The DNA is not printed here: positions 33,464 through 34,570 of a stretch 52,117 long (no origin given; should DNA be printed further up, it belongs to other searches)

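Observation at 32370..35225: Self-contained three-gene operon: DUF4238 protein + coiled-coil protein + multi-TM protein (candidate undescribed defence/abortive-infection-like system)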

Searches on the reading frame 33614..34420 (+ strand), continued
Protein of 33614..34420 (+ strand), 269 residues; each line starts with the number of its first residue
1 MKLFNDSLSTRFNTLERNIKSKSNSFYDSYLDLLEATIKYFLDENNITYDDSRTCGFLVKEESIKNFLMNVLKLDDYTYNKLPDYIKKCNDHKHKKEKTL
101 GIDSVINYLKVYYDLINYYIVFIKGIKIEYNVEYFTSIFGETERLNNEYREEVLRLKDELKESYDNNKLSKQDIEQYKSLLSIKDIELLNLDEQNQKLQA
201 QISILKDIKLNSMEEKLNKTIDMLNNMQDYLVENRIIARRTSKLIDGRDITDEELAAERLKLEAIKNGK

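Call 49: fold_search(model_id=the predicted structure, library=pdb)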
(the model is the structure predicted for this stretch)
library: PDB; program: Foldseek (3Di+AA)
matches with E <= 10: 58; with E <= 0.001: 0
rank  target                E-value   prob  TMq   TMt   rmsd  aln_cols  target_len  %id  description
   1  5c1f_A                1.3e+00  0.12  0.19  0.18  41.3       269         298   14  Structure of the Imp2 F-BAR domain (released 2016-01-27)
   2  7ue2_A                1.6e+00  0.11  0.17  0.16  27.7       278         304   15  Crystal structure of designed helical repeat protein RPB_PLP3_R6 bound to PLPx6 peptide (released 2023-03-29)
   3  5lm2_B                1.6e+00  0.10  0.18  0.15  38.8       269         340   15  Crystal Structure of HD-PTP phosphatase (released 2016-11-30)
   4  5lm1_A                1.7e+00  0.06  0.16  0.14  41.6       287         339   11  Crystal Structure of HD-PTP phosphatase in complex with UBAP1 (released 2016-11-30)
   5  6a30_A                2.5e+00  0.06  0.15  0.09  25.0       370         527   10  Crystal Structure of Munc13-1 MUN Domain and Synaptobrevin-2 Juxtamembrane Linker Region (released 2019-01-30)
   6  6qb5_C                3.4e+00  0.04  0.14  0.12  17.4       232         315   12  Crystal structure of the N-terminal region of human cohesin subunit STAG1 (released 2019-02-06)
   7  5i7d_A                3.5e+00  0.06  0.18  0.13  42.1       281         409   12  Crystal Structure of srGAP2 F-BARx WT Form-2 (released 2017-08-30)
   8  9g2r_F                3.9e+00  0.06  0.17  0.19  29.2       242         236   11  Endophilin B1 dimers bound to nanodiscs (released 2024-08-07)
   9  6k7p                  3.9e+00  0.04  0.14  0.17  32.6       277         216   14  Crystal structure of human AFF4-THD domain (released 2020-03-11)
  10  6rrc_C                4.1e+00  0.03  0.14  0.12  26.1       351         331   13  Crystal structure of the N-terminal region of human cohesin subunit STAG1 in complex with RAD21 peptide (released 2019-06-19)
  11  7n59_A                4.5e+00  0.04  0.18  0.10  33.0       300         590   11  Structure of AtAtm3 in the inward-facing conformation with GSSG bound (released 2022-04-13)
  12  6gy7_A                4.5e+00  0.03  0.14  0.12  38.7       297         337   18  Crystal structure of XaxB from Xenorhabdus nematophil (released 2018-07-25)
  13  4nqi_D                5.0e+00  0.05  0.18  0.21  39.7       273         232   14  Structure of the N-terminal I-BAR domain (1-259) of D.Discoideum IBARa (released 2014-02-05)
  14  1hy1_C                5.2e+00  0.03  0.14  0.09  20.4       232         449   11  CRYSTAL STRUCTURE OF WILD TYPE DUCK DELTA 2 CRYSTALLIN (EYE LENS PROTEIN) (released 2001-04-21)
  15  4hnm                  5.2e+00  0.03  0.16  0.11  24.0       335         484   11  Crystal structure of human catenin-beta-like 1 56 kDa fragment (released 2013-07-31)
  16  2jpu_MODEL_1_A        5.5e+00  0.28  0.31  0.56   5.1       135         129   15  solution structure of NESG target SsR10, Orf c02003 protein (released 2007-07-03)
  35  2hsb                  8.0e+00  0.23  0.30  0.55   4.3       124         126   14  Crystal structure of a hepn domain containing protein (af_0298) from archaeoglobus fulgidus at 1.95 A resolution (released 2006-08-15)
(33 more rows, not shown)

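Call 52: search_protein_families(library=padloc, proteins=[L005:4360-5799:+, L025:292-1593:+], max_evalue=0.001)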
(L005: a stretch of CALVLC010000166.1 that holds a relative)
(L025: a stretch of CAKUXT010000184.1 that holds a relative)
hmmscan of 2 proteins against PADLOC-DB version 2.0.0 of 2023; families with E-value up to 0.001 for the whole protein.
L005:4360-5799:+ (480 aa): 0 families

L025:292-1593:+ (434 aa): 0 families

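Call 54: search_protein_families(library=pfam, proteins=[P0109, P0422, P0393, P0360, P0386, P0382, P0425, P0450, P0484, P0398], max_evalue=0.01)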
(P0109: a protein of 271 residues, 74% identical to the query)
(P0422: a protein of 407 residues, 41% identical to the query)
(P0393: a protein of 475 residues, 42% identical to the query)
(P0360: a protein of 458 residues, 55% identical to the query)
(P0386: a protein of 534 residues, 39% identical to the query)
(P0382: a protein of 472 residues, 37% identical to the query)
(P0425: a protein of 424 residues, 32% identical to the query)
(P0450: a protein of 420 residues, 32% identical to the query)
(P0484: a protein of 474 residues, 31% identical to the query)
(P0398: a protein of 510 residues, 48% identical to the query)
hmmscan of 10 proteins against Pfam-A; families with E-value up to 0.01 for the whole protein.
P0109 (271 aa): 0 families

P0422 (407 aa): 0 families

P0393 (475 aa): 0 families

P0360 (458 aa): 1 family
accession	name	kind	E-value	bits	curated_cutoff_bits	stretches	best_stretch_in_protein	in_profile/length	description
PF17380.7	DUF5401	-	0.0067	15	25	1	138-256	373-486/721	Family of unknown function (DUF5401)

P0386 (534 aa): 2 families
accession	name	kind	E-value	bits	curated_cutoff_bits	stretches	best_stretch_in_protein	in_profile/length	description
PF17675.6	APG6_N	-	0.0018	19.2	45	1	115-204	27-113/132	Apg6 coiled-coil region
PF20045.4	DUF6447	-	0.0033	17.6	27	1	155-205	24-74/75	Family of unknown function (DUF6447)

P0382 (472 aa): 0 families

P0425 (424 aa): 0 families

P0450 (420 aa): 0 families

P0484 (474 aa): 1 family
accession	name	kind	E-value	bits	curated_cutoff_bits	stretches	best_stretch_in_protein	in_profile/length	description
PF15177.11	IL28A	-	0.004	17.5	27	1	149-273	13-135/157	Interleukin-28A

P0398 (510 aa): 1 family
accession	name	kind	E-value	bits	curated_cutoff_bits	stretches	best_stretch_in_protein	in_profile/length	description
PF05531.17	NPV_P10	-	0.00033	21.5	29.8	1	198-249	6-56/75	Nucleopolyhedrovirus P10 protein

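Call 62: fold_search(model_id=the predicted structure, library=viral)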
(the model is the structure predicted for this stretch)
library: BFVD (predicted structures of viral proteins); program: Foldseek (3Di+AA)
matches with E <= 10: 99; with E <= 0.001: 0
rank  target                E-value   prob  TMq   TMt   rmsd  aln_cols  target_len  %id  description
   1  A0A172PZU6            4.6e-01  0.13  0.15  0.05  33.1       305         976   12  Tail length tape-measure protein [Pseudomonas phage NP1]
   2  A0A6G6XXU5            1.3e+00  0.77  0.20  0.34  16.4       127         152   14  Uncharacterized protein [Ochrobactrum phage vB_OspP_OH]
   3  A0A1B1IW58            1.9e+00  0.04  0.13  0.04  25.3       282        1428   15  (no name in the UniProt tables at hand)
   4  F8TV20                1.9e+00  0.04  0.13  0.11  20.6       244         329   12  (no name in the UniProt tables at hand)
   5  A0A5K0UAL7            2.0e+00  0.07  0.16  0.14  17.5       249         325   13  Uncharacterized protein [Yasminevirus sp. GU-2018]
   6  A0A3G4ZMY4            2.1e+00  0.23  0.32  0.28  32.2       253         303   15  Uncharacterized protein [Terrestrivirus sp.]
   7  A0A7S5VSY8            2.6e+00  0.03  0.14  0.05  42.4       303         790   13  (no name in the UniProt tables at hand)
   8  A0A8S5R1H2            2.7e+00  0.07  0.18  0.16  20.1       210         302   13  Virion structural protein [Myoviridae sp. ctxjh1]
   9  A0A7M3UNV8            2.7e+00  0.04  0.14  0.16  25.2       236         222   17  Uncharacterized protein [Pyramimonas orientalis virus]
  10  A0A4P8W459            2.8e+00  0.08  0.18  0.14  31.0       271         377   13  (no name in the UniProt tables at hand)
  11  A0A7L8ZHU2            3.3e+00  0.04  0.13  0.10  39.2       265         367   13  Toxic anion resistance protein [Escherichia phage VEcB]
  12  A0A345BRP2            3.3e+00  0.02  0.11  0.04  35.0       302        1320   12  (no name in the UniProt tables at hand)
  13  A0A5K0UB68            3.4e+00  0.04  0.14  0.15  29.5       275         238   13  t-SNARE coiled-coil homology domain-containing protein [Yasminevirus sp. GU-2018]
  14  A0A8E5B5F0            4.0e+00  0.07  0.16  0.10  13.6       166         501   10  (no name in the UniProt tables at hand)
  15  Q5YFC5                4.0e+00  0.06  0.20  0.18  42.8       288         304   14  Uncharacterized protein [Singapore grouper iridovirus]
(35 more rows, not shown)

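Call 66: search_protein_families(library=pfam, proteins=[L040:1990-2307:+, L042:332-562:+, L045:2252-2701:+], max_evalue=0.001)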
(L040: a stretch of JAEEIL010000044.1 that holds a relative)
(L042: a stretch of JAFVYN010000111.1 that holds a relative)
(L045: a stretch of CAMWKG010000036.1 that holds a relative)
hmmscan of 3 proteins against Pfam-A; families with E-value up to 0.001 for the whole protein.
L040:1990-2307:+ (106 aa): 1 family
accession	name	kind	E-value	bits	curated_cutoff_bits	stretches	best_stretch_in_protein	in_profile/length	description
PF13560.12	HTH_31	-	8.8e-06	26.4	27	1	17-69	1-54/64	Helix-turn-helix domain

L042:332-562:+ (77 aa): 0 families

L045:2252-2701:+ (150 aa): 0 families

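Call 70: search_dna_similar(query=window:33614-34420:+, collection=phages, mode=protein, max_evalue=0.001)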
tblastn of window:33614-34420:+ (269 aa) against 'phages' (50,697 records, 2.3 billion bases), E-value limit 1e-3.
Records with a match: 1; places in all: 1; records where one place covers at least 80% of the query: 1.
Best place of each record, by identity: <60% 1.
By first word of the organism name: phage 1.
By host as written in the record: - 1.
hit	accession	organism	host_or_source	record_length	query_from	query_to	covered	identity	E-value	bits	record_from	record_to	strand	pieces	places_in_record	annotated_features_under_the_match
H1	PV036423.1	phage NatCom_17901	human feces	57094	11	245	87%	38.6%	1e-37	146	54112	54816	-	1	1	hypothetical protein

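Call 71: search_dna_similar(query=window:33614-34420:+, collection=plasmids, mode=protein, max_evalue=0.001)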
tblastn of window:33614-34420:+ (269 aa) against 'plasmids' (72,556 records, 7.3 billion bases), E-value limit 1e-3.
No match.

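Call 72: get_annotated_region(hit=H1, flank=20000)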
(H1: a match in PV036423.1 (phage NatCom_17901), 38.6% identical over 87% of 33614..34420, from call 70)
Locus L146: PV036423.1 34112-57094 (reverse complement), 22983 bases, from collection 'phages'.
description: Phage NatCom_17901, complete genome.
organism: phage NatCom_17901 (NCBI taxid 3403543)
taxonomy: Viruses; Duplodnaviria; Heunggongvirae; Uroviricota; Caudoviricetes; Ca. Heliusvirales
host: -; source: human feces; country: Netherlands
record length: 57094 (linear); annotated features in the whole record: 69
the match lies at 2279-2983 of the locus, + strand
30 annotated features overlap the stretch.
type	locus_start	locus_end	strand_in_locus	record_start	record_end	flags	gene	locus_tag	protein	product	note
CDS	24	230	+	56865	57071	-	-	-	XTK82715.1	hypothetical protein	-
CDS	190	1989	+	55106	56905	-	-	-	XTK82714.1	hypothetical protein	-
CDS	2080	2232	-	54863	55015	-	-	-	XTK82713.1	hypothetical protein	-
CDS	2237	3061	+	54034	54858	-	-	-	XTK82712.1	hypothetical protein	-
CDS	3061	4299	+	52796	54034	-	-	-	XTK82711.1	hypothetical protein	-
CDS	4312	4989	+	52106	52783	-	-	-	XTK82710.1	hypothetical protein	-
CDS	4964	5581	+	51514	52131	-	-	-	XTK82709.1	hypothetical protein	-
CDS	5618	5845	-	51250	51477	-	-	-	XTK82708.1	hypothetical protein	-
CDS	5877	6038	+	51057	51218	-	-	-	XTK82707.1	hypothetical protein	-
CDS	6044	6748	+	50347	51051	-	-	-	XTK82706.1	hypothetical protein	-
CDS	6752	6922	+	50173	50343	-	-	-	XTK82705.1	hypothetical protein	-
CDS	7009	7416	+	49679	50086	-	-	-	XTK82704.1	hypothetical protein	-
CDS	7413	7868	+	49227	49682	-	-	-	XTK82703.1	anaerobic ribonucleotide reductase small subunit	-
CDS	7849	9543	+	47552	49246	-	-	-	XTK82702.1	anaerobic ribonucleoside reductase large subunit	-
CDS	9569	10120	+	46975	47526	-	-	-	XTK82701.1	thymidylate kinase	-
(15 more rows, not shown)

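Call 76: find_encoding_contigs(protein=P0062, flank=10000, max_places=3)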
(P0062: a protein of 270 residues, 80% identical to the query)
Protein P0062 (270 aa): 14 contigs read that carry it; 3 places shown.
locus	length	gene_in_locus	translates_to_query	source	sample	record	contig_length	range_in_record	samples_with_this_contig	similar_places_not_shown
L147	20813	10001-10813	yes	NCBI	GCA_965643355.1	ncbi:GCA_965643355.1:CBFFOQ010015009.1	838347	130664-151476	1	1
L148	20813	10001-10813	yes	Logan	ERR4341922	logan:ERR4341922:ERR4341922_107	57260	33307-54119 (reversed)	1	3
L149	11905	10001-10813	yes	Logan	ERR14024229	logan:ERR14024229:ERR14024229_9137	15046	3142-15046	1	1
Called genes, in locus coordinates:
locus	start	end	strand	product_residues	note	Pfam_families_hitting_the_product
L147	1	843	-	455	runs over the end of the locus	PF01420:Methylase_S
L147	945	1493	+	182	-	PF01396:Zn_ribbon_Top1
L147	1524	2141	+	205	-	-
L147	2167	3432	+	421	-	PF03235:GmrSD_N, PF25202:DUF7834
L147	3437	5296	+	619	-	PF03235:GmrSD_N, PF07510:GmrSD_C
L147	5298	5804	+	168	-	PF18050:Cyclophil_like2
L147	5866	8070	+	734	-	PF00176:SNF2-rel_dom, PF00270:DEAD, PF04851:ResIII, PF00271:Helicase_C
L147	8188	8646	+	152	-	-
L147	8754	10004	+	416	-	PF14022:DUF4238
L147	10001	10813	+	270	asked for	-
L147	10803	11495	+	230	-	-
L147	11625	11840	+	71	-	-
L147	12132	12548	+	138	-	-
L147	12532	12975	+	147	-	PF13353:Fer4_12, PF04055:Radical_SAM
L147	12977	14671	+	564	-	PF13597:NRDD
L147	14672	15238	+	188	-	PF00149:Metallophos, PF12850:Metallophos_2 (weak)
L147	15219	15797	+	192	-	PF01712:dNK, PF02223:Thymidylate_kin, PF02224:Cytidylate_kin (faint), PF13238:AAA_18, PF13401:AAA_22 (faint), PF01202:SKI (faint), PF13207:AAA_17 (faint)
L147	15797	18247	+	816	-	PF13855:LRR_8 (faint), PF13306:LRR_5, PF01555:N6_N4_Mtase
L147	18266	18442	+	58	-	-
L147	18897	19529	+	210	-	PF14681:UPRTase, PF00156:Pribosyltran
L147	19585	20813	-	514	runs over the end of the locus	PF00149:Metallophos, PF02872:5_nucleotid_C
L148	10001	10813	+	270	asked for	-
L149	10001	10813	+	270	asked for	-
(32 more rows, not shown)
